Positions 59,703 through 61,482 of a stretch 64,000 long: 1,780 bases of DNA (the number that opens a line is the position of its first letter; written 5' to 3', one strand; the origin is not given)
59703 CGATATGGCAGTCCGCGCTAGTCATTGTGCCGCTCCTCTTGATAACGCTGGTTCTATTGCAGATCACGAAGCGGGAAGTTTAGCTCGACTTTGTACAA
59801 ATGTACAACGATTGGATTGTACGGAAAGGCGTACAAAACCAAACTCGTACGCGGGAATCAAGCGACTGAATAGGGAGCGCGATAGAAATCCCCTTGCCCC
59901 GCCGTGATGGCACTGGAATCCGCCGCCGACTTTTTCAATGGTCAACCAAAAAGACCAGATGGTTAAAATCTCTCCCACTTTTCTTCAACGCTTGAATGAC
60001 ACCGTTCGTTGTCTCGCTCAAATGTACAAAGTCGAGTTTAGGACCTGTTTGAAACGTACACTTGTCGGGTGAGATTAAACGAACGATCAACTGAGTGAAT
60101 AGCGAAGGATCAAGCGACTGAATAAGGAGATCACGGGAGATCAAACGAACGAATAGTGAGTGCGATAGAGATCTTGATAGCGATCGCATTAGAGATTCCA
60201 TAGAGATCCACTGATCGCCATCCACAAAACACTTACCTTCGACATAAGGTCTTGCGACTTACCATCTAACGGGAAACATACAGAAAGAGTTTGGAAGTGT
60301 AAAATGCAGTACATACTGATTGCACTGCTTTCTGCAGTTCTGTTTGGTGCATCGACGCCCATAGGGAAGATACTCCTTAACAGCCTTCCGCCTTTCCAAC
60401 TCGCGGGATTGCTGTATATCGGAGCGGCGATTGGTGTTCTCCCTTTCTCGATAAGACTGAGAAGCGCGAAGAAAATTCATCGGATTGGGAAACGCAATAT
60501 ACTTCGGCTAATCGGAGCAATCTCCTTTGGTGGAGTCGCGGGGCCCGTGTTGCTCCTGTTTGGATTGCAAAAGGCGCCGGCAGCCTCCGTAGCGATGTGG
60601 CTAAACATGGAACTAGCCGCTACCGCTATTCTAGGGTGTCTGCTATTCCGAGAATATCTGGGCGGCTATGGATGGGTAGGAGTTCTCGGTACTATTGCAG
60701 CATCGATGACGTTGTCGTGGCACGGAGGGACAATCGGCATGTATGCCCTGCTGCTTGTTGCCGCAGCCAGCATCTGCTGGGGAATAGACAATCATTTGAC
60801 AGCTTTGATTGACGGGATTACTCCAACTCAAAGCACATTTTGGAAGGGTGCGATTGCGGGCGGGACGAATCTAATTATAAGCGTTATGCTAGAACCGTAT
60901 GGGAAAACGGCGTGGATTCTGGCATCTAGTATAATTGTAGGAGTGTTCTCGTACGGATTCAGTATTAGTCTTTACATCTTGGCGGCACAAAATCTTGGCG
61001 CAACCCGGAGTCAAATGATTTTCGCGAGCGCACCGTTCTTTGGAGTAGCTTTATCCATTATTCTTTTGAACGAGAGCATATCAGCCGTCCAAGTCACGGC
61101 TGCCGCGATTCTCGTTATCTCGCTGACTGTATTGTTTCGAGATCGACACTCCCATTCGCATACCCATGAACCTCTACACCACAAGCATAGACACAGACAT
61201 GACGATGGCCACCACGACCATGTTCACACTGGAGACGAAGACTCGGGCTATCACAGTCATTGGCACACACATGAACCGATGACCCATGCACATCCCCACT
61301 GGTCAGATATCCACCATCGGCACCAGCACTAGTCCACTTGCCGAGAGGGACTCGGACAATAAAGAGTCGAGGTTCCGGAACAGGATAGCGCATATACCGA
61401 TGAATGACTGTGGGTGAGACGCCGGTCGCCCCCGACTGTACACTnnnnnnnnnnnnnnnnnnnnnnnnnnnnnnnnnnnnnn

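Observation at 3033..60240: Dispersed, modular (BOX-like) intergenic repeat family: leader + 1-5 degenerate ~36-nt GATC-bounded units + C-rich tail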

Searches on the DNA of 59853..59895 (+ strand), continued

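Call 95: search_with_rna_model(model_id=R1, sources=[L275, L276, L277, L278, L279, L280, L281, L282, L283, L284, L285, L286, L287, L288, L289, L290, L291, L292, L293, L294, L295, L296, L297, L298, L299, L300, L301, L302, L303, L304, L305, L306, L307, L308, L309, L310, L311, L312, L313, L314, L315, L316, L317, L318, L319, L320, L321, L322, L323, L324, L325, L326, L327, L328, L329, L330, L331, L332, L333, L334, L335, L345], max_evalue=0.01)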
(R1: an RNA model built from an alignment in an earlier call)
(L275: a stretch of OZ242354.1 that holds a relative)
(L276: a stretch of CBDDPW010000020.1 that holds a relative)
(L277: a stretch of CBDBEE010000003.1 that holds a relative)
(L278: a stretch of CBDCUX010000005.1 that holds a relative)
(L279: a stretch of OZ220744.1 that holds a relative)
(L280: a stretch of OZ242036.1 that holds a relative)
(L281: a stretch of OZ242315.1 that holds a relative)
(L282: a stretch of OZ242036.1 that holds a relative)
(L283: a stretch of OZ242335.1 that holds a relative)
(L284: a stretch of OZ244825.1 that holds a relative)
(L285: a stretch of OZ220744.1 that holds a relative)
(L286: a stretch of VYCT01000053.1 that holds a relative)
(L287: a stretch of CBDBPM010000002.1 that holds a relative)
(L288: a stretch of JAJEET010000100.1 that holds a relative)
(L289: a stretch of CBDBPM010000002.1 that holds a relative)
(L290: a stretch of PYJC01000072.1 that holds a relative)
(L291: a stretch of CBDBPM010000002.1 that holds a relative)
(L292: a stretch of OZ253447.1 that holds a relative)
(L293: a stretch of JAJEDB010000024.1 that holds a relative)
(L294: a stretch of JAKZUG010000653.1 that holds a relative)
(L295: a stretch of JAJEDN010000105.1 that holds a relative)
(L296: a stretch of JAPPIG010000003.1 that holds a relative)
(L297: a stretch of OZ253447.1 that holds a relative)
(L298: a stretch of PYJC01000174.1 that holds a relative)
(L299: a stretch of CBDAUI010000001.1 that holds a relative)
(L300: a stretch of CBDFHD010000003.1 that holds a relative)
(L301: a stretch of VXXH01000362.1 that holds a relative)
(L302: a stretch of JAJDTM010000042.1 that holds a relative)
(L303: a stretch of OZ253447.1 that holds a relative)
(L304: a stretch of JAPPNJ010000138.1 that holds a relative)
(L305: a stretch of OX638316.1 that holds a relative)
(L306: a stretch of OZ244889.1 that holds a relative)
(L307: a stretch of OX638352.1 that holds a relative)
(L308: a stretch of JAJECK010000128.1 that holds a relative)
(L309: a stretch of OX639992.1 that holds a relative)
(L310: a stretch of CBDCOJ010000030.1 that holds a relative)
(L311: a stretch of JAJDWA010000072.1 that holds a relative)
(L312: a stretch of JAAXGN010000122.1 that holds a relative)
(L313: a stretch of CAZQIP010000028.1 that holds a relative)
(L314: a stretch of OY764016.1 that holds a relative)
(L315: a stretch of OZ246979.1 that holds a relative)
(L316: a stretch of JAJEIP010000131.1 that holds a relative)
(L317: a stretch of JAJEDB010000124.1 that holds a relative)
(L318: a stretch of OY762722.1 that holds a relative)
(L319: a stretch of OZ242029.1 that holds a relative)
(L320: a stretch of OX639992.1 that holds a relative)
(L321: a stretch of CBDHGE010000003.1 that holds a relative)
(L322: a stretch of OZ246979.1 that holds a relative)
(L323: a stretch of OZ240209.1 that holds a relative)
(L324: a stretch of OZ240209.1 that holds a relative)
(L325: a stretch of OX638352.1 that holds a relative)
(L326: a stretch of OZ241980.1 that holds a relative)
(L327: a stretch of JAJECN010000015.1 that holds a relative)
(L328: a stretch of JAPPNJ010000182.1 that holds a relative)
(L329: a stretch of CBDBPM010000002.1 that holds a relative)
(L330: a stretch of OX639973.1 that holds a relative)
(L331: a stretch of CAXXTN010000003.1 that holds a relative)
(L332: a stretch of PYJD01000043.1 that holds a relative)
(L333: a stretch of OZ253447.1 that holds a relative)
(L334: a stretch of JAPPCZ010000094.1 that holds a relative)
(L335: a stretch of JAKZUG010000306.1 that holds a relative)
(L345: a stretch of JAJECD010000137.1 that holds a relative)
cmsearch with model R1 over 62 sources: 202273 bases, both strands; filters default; matches with E-value up to 0.01: 3.
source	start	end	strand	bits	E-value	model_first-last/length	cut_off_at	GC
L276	1286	1328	+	52.3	2e-08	1-43/43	no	0.42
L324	1244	1286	+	46.1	3.8e-07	1-43/43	no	0.51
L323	1259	1303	+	41.1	4.4e-06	1-43/43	no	0.49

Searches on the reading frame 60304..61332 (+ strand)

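Call 47: search_protein_families(library=pfam, proteins=[window:60304-61332:+])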
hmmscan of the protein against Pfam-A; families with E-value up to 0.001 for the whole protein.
window:60304-61332:+ (342 aa): 1 family
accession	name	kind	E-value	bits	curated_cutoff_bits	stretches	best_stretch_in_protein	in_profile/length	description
PF00892.27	EamA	-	1.5e-27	96.9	28.2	2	3-137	3-133/135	EamA-like transporter family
